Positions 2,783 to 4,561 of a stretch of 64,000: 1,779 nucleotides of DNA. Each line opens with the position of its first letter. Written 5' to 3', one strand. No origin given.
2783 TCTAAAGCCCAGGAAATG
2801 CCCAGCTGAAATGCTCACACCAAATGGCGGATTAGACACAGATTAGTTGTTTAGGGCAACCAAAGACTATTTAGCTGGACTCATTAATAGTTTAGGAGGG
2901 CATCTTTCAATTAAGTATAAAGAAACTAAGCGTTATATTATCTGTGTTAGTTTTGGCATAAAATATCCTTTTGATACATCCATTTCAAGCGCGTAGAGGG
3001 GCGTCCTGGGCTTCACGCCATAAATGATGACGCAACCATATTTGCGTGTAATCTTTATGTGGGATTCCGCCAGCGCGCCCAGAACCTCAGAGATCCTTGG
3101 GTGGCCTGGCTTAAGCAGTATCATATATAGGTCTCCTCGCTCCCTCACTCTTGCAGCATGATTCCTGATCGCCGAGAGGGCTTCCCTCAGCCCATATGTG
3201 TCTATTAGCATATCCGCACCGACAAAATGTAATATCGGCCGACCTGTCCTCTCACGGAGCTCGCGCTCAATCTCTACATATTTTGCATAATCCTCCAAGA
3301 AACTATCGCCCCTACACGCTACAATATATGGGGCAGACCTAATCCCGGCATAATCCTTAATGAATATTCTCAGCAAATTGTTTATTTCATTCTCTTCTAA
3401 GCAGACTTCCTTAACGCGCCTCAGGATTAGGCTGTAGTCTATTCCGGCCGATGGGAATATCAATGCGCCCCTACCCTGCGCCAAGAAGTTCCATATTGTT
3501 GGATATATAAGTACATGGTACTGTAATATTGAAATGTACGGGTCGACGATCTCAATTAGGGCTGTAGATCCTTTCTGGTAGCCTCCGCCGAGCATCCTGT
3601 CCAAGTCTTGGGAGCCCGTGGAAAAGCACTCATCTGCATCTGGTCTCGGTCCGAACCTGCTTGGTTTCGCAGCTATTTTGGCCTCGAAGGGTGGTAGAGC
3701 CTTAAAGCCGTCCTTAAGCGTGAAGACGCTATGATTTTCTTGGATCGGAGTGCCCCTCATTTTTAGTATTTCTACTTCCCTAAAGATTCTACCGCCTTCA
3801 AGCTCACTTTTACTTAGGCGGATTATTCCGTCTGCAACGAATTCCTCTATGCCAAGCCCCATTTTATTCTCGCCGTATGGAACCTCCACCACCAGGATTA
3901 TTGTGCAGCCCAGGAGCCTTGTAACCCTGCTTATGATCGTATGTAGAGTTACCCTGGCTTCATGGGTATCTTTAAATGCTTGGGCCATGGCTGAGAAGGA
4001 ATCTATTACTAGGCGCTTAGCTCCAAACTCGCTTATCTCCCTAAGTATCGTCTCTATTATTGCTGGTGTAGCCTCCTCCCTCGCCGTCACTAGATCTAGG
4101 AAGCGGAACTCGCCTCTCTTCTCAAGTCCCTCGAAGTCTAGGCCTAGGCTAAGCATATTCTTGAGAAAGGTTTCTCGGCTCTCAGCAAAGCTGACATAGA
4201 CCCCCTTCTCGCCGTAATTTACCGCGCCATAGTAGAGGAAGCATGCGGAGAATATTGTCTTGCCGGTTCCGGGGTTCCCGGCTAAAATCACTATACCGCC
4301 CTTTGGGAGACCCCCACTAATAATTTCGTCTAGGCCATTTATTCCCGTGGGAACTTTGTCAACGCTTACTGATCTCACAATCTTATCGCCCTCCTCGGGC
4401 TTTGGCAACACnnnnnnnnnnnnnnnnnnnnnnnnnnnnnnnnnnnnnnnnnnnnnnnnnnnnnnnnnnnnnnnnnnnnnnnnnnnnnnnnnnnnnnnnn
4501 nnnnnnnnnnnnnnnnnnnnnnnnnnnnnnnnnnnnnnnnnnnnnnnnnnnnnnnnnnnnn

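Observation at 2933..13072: Single-strand type IV pilus-like operon ending in a two-domain KaiC-like ATPase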

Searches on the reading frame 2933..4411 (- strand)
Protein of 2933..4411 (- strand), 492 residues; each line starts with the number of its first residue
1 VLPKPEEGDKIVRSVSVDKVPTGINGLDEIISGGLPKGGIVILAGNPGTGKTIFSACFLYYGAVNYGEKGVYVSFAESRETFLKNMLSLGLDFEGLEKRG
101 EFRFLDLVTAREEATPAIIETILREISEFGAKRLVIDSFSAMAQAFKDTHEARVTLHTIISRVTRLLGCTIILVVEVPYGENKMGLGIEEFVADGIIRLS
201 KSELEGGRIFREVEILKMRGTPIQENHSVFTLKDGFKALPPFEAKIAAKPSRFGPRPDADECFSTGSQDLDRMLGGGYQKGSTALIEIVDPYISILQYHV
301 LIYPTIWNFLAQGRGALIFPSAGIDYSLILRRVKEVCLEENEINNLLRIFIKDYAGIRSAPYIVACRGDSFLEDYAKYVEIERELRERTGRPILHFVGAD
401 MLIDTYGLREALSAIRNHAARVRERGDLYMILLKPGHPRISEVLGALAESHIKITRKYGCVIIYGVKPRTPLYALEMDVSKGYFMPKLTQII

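Call 4: search_protein_families(library=pfam, proteins=[window:2933-4411:-], max_evalue=0.1)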
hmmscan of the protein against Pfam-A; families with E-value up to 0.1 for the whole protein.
window:2933-4411:- (492 aa): 11 families
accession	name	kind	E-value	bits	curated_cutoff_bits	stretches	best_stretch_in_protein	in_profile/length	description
PF06745.19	ATPase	-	1.2e-61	208.5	26.6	1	20-234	1-221/231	KaiC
PF20440.3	GvpD_bR2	-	9.6e-14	51.9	27.9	2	256-322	5-70/254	GvpD basic region 2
PF13481.12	AAA_25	-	1.4e-10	41.6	27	1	14-175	9-188/195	AAA domain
PF03796.21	DnaB_C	-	3.2e-06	27.2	27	1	20-89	2-70/255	DnaB-like helicase C terminal domain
PF05625.17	PAXNEB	-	4.3e-06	26.5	28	1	258-287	14-43/366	PAXNEB protein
PF23442.1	DUF7125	-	0.0012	18.4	29.1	1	19-54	3-38/207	Family of unknown function (DUF7125)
PF07088.17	GvpD_P-loop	-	0.0013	19.1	24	1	38-213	10-186/189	GvpD gas vesicle protein, P-loop domain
PF08423.17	Rad51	-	0.0013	18.5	22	0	19-56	7-44/244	Rad51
PF20720.3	nSTAND3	-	0.0055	16.8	27.2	1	37-64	16-43/155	Novel STAND NTPase 3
PF00154.27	RecA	-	0.0074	16.2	27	0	14-55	27-69/262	recA bacterial DNA recombination protein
PF13191.12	AAA_16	-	0.038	14.9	32.6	1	36-124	24-103/167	AAA ATPase domain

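Call 5: search_protein_families(library=ncbifam, proteins=[window:2933-4411:-], max_evalue=0.1)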
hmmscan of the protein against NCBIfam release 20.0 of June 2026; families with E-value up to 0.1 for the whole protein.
window:2933-4411:- (492 aa): 32 families (the best 25 are shown)
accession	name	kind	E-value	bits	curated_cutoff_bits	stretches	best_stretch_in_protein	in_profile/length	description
NF006799.0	PRK09302.1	equivalog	1e-52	179.4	408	1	15-286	8-278/515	circadian clock protein KaiC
TIGR02655.1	circ_KaiC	equivalog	6.2e-36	124.1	546.25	1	19-285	2-267/484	circadian clock protein KaiC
TIGR03877.1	thermo_KaiC_1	hypoth_equivalog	7.4e-36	123.8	307.25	1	17-230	1-223/238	KaiC domain-containing protein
TIGR03880.1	KaiC_arch_3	hypoth_equivalog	5.2e-33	114.5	249.45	1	23-230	1-208/224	KaiC domain-containing protein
TIGR03881.1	KaiC_arch_4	hypoth_equivalog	4.3e-31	108.4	247.8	1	19-225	2-213/231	KaiC domain-containing protein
NF052589.1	ArlH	equivalog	1.9e-21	76.8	215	1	27-227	9-209/229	archaellum protein ArlH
NF004723.0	PRK06067.1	subfamily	2.4e-20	73.1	194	1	18-230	14-225/243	flagellar accessory protein FlaH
NF006320.0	PRK08533.1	equivalog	4.2e-12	46.2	215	1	27-217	13-200/230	flagellar accessory protein FlaH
TIGR00416.1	sms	equivalog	3e-08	32.9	403.05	1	16-144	72-184/454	DNA repair protein RadA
TIGR03600.1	phage_DnaB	exception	3.9e-07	29.4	498.65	1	17-86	174-242/421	phage replicative helicase, DnaB family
NF006861.0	PRK09361.1-1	equivalog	4.7e-06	26.3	278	1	18-74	3-58/235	DNA repair and recombination protein RadB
TIGR00665.1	DnaB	equivalog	6.1e-06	25.3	385.25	1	16-88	174-245/435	replicative DNA helicase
NF005424.0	PRK07004.1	equivalog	1.5e-05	23.7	834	1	16-71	192-246/460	replicative DNA helicase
NF003301.0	PRK04301.1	equivalog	0.00012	21.3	259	1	13-54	76-117/316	DNA repair and recombination protein RadA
TIGR03878.1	thermo_KaiC_2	hypoth_equivalog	0.00013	21.4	232.2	1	32-142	30-143/259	KaiC domain-containing protein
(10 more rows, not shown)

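Call 6: find_homologous_proteins(query=window:2933-4411:-, max_evalue=1e-10)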
Query window:2933-4411:- (492 aa): 975 proteins with E <= 1e-10 among 8000 candidates; the best 120 are listed.
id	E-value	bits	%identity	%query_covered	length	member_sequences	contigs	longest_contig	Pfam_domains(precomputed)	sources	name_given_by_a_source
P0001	0.0e+0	1094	100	100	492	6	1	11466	PF06745.20,PF03796.22,PF05625.18,PF23442.2,PF20440.4,PF13481.13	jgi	-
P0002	3.8e-265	898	79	98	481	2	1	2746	PF06745.20,PF03796.22,PF05625.18,PF23442.2,PF20440.4,PF13481.13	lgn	-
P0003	1.0e-239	814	73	97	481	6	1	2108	PF06745.20,PF03796.22,PF05625.18,PF23442.2,PF20440.4,PF13481.13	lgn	-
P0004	1.2e-231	788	72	97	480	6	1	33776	PF06745.20,PF03796.22,PF23442.2,PF20440.4,PF13481.13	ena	-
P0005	5.6e-217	739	74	89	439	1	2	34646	PF06745.20,PF20440.4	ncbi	ncbi:MAG: ATPase domain-containing protein [Thermoproteota archaeon]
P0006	3.1e-208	710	65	97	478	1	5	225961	PF06745.20,PF03796.22,PF05625.18,PF23442.2,PF20440.4,PF13481.13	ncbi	ncbi:MAG: ATPase domain-containing protein [Candidatus Bathyarchaeia archaeon]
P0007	7.6e-207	706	65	97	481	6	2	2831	PF06745.20,PF03796.22,PF05625.18,PF23442.2,PF20440.4,PF13481.13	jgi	-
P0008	5.0e-205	700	62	98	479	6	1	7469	PF06745.20,PF05625.18,PF23442.2,PF20440.4,PF13481.13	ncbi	ncbi:MAG: ATPase domain-containing protein [Candidatus Bathyarchaeia archaeon]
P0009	8.6e-205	699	65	97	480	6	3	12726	PF06745.20,PF03796.22,PF05625.18,PF23442.2,PF20440.4,PF13481.13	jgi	-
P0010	1.7e-203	695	63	97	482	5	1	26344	PF06745.20,PF03796.22,PF23442.2,PF20440.4,PF13481.13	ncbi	ncbi:MAG: ATPase domain-containing protein [Candidatus Bathyarchaeia archaeon]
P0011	1.6e-201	688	63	97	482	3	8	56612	PF06745.20,PF03796.22,PF05625.18,PF23442.2,PF20440.4,PF13481.13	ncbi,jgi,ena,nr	ncbi:MAG: ATPase domain-containing protein [Candidatus Bathyarchaeia archaeon]|nr:AAA family ATPase 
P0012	8.8e-201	686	62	97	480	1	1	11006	PF06745.20,PF03796.22,PF05625.18,PF23442.2,PF20440.4,PF13481.13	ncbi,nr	ncbi:MAG: AAA family ATPase [Candidatus Bathyarchaeota archaeon]|nr:AAA family ATPase [Candidatus Ba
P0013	1.0e-200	686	64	97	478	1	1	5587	PF06745.20,PF03796.22,PF05625.18,PF23442.2,PF20440.4,PF13481.13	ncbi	ncbi:MAG: ATPase domain-containing protein [Candidatus Bathyarchaeia archaeon]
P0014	3.1e-199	681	64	97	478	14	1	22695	PF06745.20,PF03796.22,PF05625.18,PF23442.2,PF20440.4,PF13481.13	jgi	-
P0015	1.5e-198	679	64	97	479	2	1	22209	PF06745.20,PF03796.22,PF05625.18,PF23442.2,PF20440.4,PF13481.13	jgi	-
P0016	3.0e-198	678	63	97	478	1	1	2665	PF06745.20,PF03796.22,PF05625.18,PF23442.2,PF20440.4,PF13481.13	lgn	-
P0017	8.4e-198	676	62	97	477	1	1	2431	PF06745.20,PF03796.22,PF05625.18,PF23442.2,PF20440.4,PF13481.13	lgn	-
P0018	8.9e-198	676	63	96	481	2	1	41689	PF06745.20,PF03796.22,PF05625.18,PF23442.2,PF20440.4,PF13481.13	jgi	jgi:circadian clock protein KaiC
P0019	1.1e-197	676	62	97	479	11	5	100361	PF06745.20,PF03796.22,PF05625.18,PF23442.2,PF20440.4,PF13481.13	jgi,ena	jgi:KaiC/GvpD/RAD55 family RecA-like ATPase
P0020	1.7e-197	675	62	97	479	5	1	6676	PF06745.20,PF03796.22,PF05625.18,PF23442.2,PF20440.4,PF13481.13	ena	-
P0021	7.7e-197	673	62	97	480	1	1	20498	PF06745.20,PF03796.22,PF05625.18,PF23442.2,PF20440.4,PF13481.13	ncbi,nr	ncbi:AAA family ATPase [Candidatus Bathyarchaeota archaeon]|nr:AAA family ATPase [Candidatus Bathyar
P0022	1.4e-196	672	61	97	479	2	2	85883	PF06745.20,PF03796.22,PF05625.18,PF23442.2,PF20440.4,PF13481.13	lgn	-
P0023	1.3e-195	669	63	97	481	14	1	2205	PF06745.20,PF03796.22,PF05625.18,PF23442.2,PF20440.4,PF13481.13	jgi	-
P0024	1.5e-195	669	62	97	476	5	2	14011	PF06745.20,PF03796.22,PF05625.18,PF23442.2,PF20440.4,PF13481.13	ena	-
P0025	4.6e-194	664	62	97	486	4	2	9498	PF06745.20,PF03796.22,PF05625.18,PF23442.2,PF20440.4,PF13481.13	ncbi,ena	ncbi:MAG: ATPase domain-containing protein [Candidatus Bathyarchaeia archaeon]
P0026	5.5e-194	663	62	97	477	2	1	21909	PF06745.20,PF03796.22,PF05625.18,PF23442.2,PF20440.4,PF13481.13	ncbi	ncbi:MAG: ATPase domain-containing protein [Candidatus Bathyarchaeia archaeon]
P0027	3.6e-192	657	60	98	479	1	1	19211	PF06745.20,PF03796.22,PF05625.18,PF23442.2,PF20440.4,PF00154.28,PF13481.13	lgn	-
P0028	5.8e-192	657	60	97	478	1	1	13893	PF06745.20,PF03796.22,PF05625.18,PF23442.2,PF20440.4,PF13481.13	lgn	-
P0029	1.6e-191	655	62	96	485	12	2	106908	PF06745.20,PF07088.17,PF03796.22,PF05625.18,PF23442.2,PF20440.4,PF13481.13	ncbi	ncbi:MAG: ATPase domain-containing protein [Candidatus Bathyarchaeia archaeon]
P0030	2.2e-191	655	59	98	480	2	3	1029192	PF06745.20,PF05625.18,PF23442.2,PF20440.4,PF13481.13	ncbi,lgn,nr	ncbi:MAG: AAA family ATPase [Candidatus Nezhaarchaeota archaeon]|nr:AAA family ATPase [Candidatus Ne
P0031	5.4e-190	650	61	97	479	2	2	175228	PF06745.20,PF03796.22,PF05625.18,PF23442.2,PF20440.4,PF13481.13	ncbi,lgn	ncbi:MAG: ATPase domain-containing protein [Nitrososphaerales archaeon]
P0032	1.2e-189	649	61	96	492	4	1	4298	PF06745.20,PF03796.22,PF05625.18,PF23442.2,PF20440.4,PF13481.13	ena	-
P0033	8.1e-188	643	57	97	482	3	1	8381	PF06745.20,PF05625.18,PF23442.2,PF20440.4,PF13481.13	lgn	-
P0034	2.2e-187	642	60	97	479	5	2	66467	PF06745.20,PF03796.22,PF05625.18,PF23442.2,PF20440.4,PF13481.13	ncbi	ncbi:MAG: ATPase domain-containing protein [Candidatus Bathyarchaeia archaeon]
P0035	3.2e-185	635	58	97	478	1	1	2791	PF06745.20,PF03796.22,PF05625.18,PF23442.2,PF20440.4,PF13481.13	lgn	-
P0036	1.6e-183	629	59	97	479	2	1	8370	PF06745.20,PF03796.22,PF05625.18,PF23442.2,PF20440.4,PF13481.13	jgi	jgi:KaiC/GvpD/RAD55 family RecA-like ATPase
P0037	3.7e-183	628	57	97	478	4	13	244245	PF06745.20,PF03796.22,PF05625.18,PF23442.2,PF20440.4,PF13481.13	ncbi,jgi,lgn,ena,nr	ncbi:MAG: ATPase domain-containing protein [Candidatus Bathyarchaeia archaeon]|nr:AAA family ATPase 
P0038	4.5e-182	624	58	97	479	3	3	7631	PF06745.20,PF05625.18,PF23442.2,PF20440.4,PF13481.13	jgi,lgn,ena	-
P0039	4.8e-182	624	59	97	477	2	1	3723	PF06745.20,PF03796.22,PF05625.18,PF23442.2,PF20440.4,PF13481.13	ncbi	ncbi:MAG: ATPase domain-containing protein [Candidatus Bathyarchaeia archaeon]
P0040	7.7e-182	623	59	96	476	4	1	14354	PF06745.20,PF05625.18,PF23442.2,PF20440.4,PF13481.13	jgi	jgi:circadian clock protein KaiC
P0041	1.5e-179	616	63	88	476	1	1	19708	PF06745.20,PF20440.4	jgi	jgi:KaiC/GvpD/RAD55 family RecA-like ATPase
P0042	6.2e-177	607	57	92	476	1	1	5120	PF06745.20,PF05625.18,PF23442.2,PF20440.4,PF13481.13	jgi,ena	-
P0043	8.1e-177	607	56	96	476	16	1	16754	PF06745.20,PF03796.22,PF05625.18,PF23442.2,PF20440.4,PF13481.13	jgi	-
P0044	3.3e-176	605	57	96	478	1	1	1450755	PF06745.20,PF05625.18,PF23442.2,PF20440.4,PF13481.13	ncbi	ncbi:MAG: ATPase domain-containing protein [Candidatus Bathyarchaeales archaeon]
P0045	5.8e-176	604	58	96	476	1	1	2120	PF06745.20,PF03796.22,PF05625.18,PF23442.2,PF20440.4,PF13481.13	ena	-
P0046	8.7e-176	603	57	97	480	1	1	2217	PF06745.20,PF07088.17,PF03796.22,PF05625.18,PF23442.2,PF20440.4,PF13481.13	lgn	-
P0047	9.7e-176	603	57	96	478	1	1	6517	PF06745.20,PF03796.22,PF05625.18,PF23442.2,PF20440.4,PF13481.13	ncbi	ncbi:MAG: ATPase domain-containing protein [Candidatus Bathyarchaeia archaeon]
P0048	2.8e-175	602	72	75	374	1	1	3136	PF06745.20,PF03796.22,PF05625.18,PF23442.2,PF20440.4,PF13481.13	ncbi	ncbi:MAG: ATPase domain-containing protein, partial [Candidatus Bathyarchaeia archaeon]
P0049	9.9e-175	600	57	96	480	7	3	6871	PF06745.20,PF03796.22,PF05625.18,PF23442.2,PF20440.4,PF13481.13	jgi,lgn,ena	jgi:KaiC/GvpD/RAD55 family RecA-like ATPase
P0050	3.2e-174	598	56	96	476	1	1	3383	PF06745.20,PF03796.22,PF05625.18,PF23442.2,PF20440.4,PF13481.13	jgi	jgi:KaiC/GvpD/RAD55 family RecA-like ATPase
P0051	3.9e-174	598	55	99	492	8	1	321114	PF06745.20,PF05625.18,PF23442.2,PF20440.4,PF13481.13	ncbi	ncbi:MAG: ATPase domain-containing protein [Candidatus Bathyarchaeia archaeon]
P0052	4.7e-174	598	55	96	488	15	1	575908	PF06745.20,PF03796.22,PF23442.2,PF20440.4,PF13481.13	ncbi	ncbi:MAG: ATPase domain-containing protein [Candidatus Bathyarchaeia archaeon]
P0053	2.4e-173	595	56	96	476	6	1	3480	PF06745.20,PF05625.18,PF23442.2,PF20440.4,PF13481.13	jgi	jgi:KaiC/GvpD/RAD55 family RecA-like ATPase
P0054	2.6e-173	595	56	96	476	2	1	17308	PF06745.20,PF05625.18,PF23442.2,PF20440.4,PF13481.13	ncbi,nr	ncbi:AAA family ATPase [Candidatus Bathyarchaeota archaeon]|nr:AAA family ATPase [Candidatus Bathyar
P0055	9.8e-173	593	56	96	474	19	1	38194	PF06745.20,PF03796.22,PF20440.4,PF13481.13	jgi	jgi:KaiC/GvpD/RAD55 family RecA-like ATPase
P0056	1.0e-172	593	56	96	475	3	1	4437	PF06745.20,PF03796.22,PF05625.18,PF23442.2,PF20440.4,PF13481.13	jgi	jgi:KaiC/GvpD/RAD55 family RecA-like ATPase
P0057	1.2e-171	590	57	96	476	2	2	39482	PF06745.20,PF05625.18,PF23442.2,PF20440.4,PF13481.13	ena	-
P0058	2.1e-171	589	56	92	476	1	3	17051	PF06745.20,PF03796.22,PF05625.18,PF23442.2,PF20440.4,PF13481.13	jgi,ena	-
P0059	1.1e-170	587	57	94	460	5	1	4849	PF06745.20,PF05625.18,PF20440.4,PF13481.13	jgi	-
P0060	4.1e-170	585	58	91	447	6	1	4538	PF06745.20,PF20440.4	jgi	-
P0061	9.5e-170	584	54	96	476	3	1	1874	PF06745.20,PF05625.18,PF23442.2,PF20440.4,PF13481.13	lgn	-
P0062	1.2e-169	583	55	92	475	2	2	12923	PF06745.20,PF05625.18,PF23442.2,PF20440.4,PF13481.13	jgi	-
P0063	1.2e-168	580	55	96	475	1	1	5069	PF06745.20,PF03796.22,PF05625.18,PF23442.2,PF20440.4,PF13481.13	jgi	jgi:circadian clock protein KaiC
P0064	1.2e-168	580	75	68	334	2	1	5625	PF06745.20,PF20440.4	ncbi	ncbi:MAG: ATPase domain-containing protein, partial [Candidatus Bathyarchaeia archaeon]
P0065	1.3e-168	580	56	97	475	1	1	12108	PF06745.20,PF05625.18,PF23442.2,PF20440.4,PF13481.13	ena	-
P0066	1.4e-168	580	56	97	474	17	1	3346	PF06745.20,PF23442.2,PF20440.4,PF13481.13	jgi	jgi:circadian clock protein KaiC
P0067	2.3e-168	579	65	83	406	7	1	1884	PF06745.20,PF20440.4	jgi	-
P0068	8.0e-167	574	55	97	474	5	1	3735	PF06745.20,PF05625.18,PF23442.2,PF20440.4,PF13481.13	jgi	jgi:circadian clock protein KaiC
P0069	8.9e-167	574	55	96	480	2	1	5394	PF06745.20,PF05625.18,PF23442.2,PF20440.4,PF13401.13,PF13481.13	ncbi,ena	-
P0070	1.1e-165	570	54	95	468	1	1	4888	PF06745.20,PF23442.2,PF20440.4,PF13481.13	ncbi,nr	ncbi:MAG: hypothetical protein N3E52_06290 [Candidatus Bathyarchaeota archaeon]|nr:hypothetical prot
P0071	1.2e-165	570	53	92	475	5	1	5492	PF06745.20,PF05625.18,PF23442.2,PF20440.4,PF13481.13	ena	-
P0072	5.6e-165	568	54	96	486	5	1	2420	PF06745.20,PF03796.22,PF05625.18,PF23442.2,PF20440.4,PF13481.13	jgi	jgi:circadian clock protein KaiC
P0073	4.2e-164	565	53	96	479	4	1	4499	PF06745.20,PF05625.18,PF23442.2,PF20440.4,PF13481.13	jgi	-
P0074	1.1e-163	564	55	96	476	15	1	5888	PF06745.20,PF03796.22,PF05625.18,PF23442.2,PF20440.4,PF13481.13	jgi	-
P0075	2.3e-163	562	63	78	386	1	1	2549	PF06745.20,PF03796.22,PF05625.18,PF23442.2,PF20440.4,PF13481.13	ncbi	ncbi:MAG: ATPase domain-containing protein, partial [Candidatus Jordarchaeales archaeon]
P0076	7.4e-163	561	53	97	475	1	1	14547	PF06745.20,PF20440.4,PF13481.13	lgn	-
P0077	2.8e-162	559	54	96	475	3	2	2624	PF06745.20,PF05625.18,PF23442.2,PF20440.4,PF13481.13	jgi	-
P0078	3.8e-162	558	53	95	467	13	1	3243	PF06745.20,PF23442.2,PF20440.4,PF13481.13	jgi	jgi:KaiC/GvpD/RAD55 family RecA-like ATPase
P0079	1.2e-160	554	51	97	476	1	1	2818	PF06745.20,PF07088.17,PF03796.22,PF05625.18,PF23442.2,PF20440.4,PF13481.13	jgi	-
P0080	5.8e-160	551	54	96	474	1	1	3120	PF06745.20,PF03796.22,PF05625.18,PF23442.2,PF20440.4,PF13481.13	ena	-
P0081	9.3e-160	551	51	97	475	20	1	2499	PF06745.20,PF03796.22,PF05625.18,PF23442.2,PF20440.4,PF13481.13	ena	-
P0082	1.1e-159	550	51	97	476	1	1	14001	PF06745.20,PF23442.2,PF20440.4,PF13481.13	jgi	-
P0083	1.1e-159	550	52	96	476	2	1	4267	PF06745.20,PF03796.22,PF05625.18,PF23442.2,PF20440.4,PF13481.13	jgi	jgi:circadian clock protein KaiC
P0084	1.3e-158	547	52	96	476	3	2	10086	PF06745.20,PF07088.17,PF03796.22,PF23442.2,PF20440.4,PF13481.13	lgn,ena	-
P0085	2.1e-158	546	51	97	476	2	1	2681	PF06745.20,PF03796.22,PF05625.18,PF23442.2,PF20440.4,PF13481.13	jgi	-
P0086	4.6e-158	545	50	97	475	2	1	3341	PF06745.20,PF03796.22,PF05625.18,PF23442.2,PF20440.4,PF13481.13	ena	-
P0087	9.1e-158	544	50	97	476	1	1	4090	PF06745.20,PF03796.22,PF23442.2,PF20440.4,PF13481.13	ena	-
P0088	1.6e-156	540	49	96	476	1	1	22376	PF06745.20,PF05625.18,PF23442.2,PF20440.4,PF13481.13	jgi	-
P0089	4.0e-156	539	51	97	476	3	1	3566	PF06745.20,PF07088.17,PF03796.22,PF05625.18,PF23442.2,PF20440.4,PF13481.13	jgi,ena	-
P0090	4.1e-156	539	51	96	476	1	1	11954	PF06745.20,PF07088.17,PF03796.22,PF23442.2,PF20440.4,PF13481.13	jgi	-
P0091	5.3e-156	538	49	96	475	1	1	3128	PF06745.20,PF07088.17,PF03796.22,PF05625.18,PF23442.2,PF20440.4,PF13481.13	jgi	-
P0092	1.7e-155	536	51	97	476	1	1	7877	PF06745.20,PF07088.17,PF03796.22,PF05625.18,PF23442.2,PF20440.4,PF13481.13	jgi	-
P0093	1.8e-155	536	50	99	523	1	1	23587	PF06745.20,PF03796.22,PF05625.18,PF23442.2,PF20440.4,PF13481.13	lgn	-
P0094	7.2e-155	534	52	97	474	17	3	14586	PF06745.20,PF05625.18,PF20440.4,PF13481.13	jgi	jgi:KaiC/GvpD/RAD55 family RecA-like ATPase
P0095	3.7e-154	532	51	97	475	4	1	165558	PF06745.20,PF03796.22,PF23442.2,PF20440.4,PF13481.13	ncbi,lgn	-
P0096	5.9e-154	531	50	97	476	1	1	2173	PF06745.20,PF23442.2,PF20440.4,PF13481.13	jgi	-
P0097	2.2e-153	530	50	97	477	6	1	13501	PF06745.20,PF03796.22,PF05625.18,PF23442.2,PF20440.4,PF13481.13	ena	-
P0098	5.2e-153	528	51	98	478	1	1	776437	PF06745.20,PF05625.18,PF23442.2,PF20440.4,PF13481.13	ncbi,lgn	ncbi:MAG: ATPase domain-containing protein [Candidatus Nezhaarchaeales archaeon]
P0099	3.6e-152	526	49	97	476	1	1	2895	PF06745.20,PF07088.17,PF03796.22,PF05625.18,PF23442.2,PF20440.4,PF13481.13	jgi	-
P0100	3.8e-152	525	47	97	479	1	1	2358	PF06745.20,PF07088.17,PF03796.22,PF23442.2,PF20440.4,PF13481.13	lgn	-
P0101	5.3e-152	525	49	96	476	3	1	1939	PF06745.20,PF07088.17,PF05625.18,PF23442.2,PF08423.18,PF20440.4,PF13481.13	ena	-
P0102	1.0e-151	524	49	97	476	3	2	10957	PF06745.20,PF07088.17,PF05625.18,PF23442.2,PF20440.4,PF13481.13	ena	-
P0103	1.2e-151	524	50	97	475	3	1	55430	PF06745.20,PF07088.17,PF03796.22,PF05625.18,PF23442.2,PF20440.4,PF13481.13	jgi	-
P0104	1.3e-151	524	57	87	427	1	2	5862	PF06745.20,PF05625.18,PF20440.4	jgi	-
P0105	1.4e-151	524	51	96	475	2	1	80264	PF06745.20,PF03796.22,PF05625.18,PF23442.2,PF20440.4,PF13481.13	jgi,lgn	jgi:KaiC/GvpD/RAD55 family RecA-like ATPase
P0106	4.6e-151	522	50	97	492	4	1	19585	PF06745.20,PF03796.22,PF05625.18,PF23442.2,PF20440.4,PF13481.13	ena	-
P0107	5.5e-151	522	48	96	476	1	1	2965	PF06745.20,PF07088.17,PF23442.2,PF20440.4,PF13481.13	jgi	-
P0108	5.6e-151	522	52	97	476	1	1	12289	PF06745.20,PF03796.22,PF05625.18,PF23442.2,PF20440.4,PF13481.13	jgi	-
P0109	1.3e-150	520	50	97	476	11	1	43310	PF06745.20,PF05625.18,PF23442.2,PF20440.4,PF13481.13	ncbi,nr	ncbi:hypothetical protein CW712_00850 [Candidatus Bathyarchaeota archaeon]|nr:MAG: hypothetical prot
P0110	2.3e-150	520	50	96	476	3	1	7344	PF06745.20,PF07088.17,PF03796.22,PF23442.2,PF20440.4,PF13481.13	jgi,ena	-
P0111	2.3e-150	520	49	96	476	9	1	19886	PF06745.20,PF07088.17,PF03796.22,PF05625.18,PF23442.2,PF20440.4,PF13481.13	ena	-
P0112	2.7e-150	519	50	97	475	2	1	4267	PF06745.20,PF07088.17,PF03796.22,PF05625.18,PF23442.2,PF20440.4,PF13481.13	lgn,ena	-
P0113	6.7e-150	518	47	96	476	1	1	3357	PF06745.20,PF07088.17,PF03796.22,PF05625.18,PF23442.2,PF20440.4,PF13481.13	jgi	-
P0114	7.6e-150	518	49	96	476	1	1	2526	PF06745.20,PF05625.18,PF23442.2,PF20440.4,PF13481.13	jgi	-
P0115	9.2e-150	518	48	97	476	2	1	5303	PF06745.20,PF07088.17,PF03796.22,PF05625.18,PF23442.2,PF20440.4,PF13481.13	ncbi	-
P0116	4.5e-149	515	49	96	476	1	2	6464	PF06745.20,PF07088.17,PF05625.18,PF23442.2,PF20440.4,PF13481.13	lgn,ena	-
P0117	5.9e-149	515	46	97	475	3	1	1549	PF06745.20,PF07088.17,PF03796.22,PF23442.2,PF20440.4,PF13481.13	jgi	-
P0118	1.5e-148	514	51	96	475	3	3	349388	PF06745.20,PF03796.22,PF05625.18,PF23442.2,PF20440.4,PF13481.13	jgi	jgi:KaiC/GvpD/RAD55 family RecA-like ATPase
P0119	2.0e-148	513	50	96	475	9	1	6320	PF06745.20,PF03796.22,PF05625.18,PF23442.2,PF20440.4,PF13481.13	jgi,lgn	jgi:KaiC/GvpD/RAD55 family RecA-like ATPase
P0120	1.7e-147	510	50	97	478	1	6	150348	PF06745.20,PF03796.22,PF05625.18,PF23442.2,PF20440.4,PF13481.13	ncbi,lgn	ncbi:MAG: ATPase domain-containing protein [Nitrososphaerales archaeon]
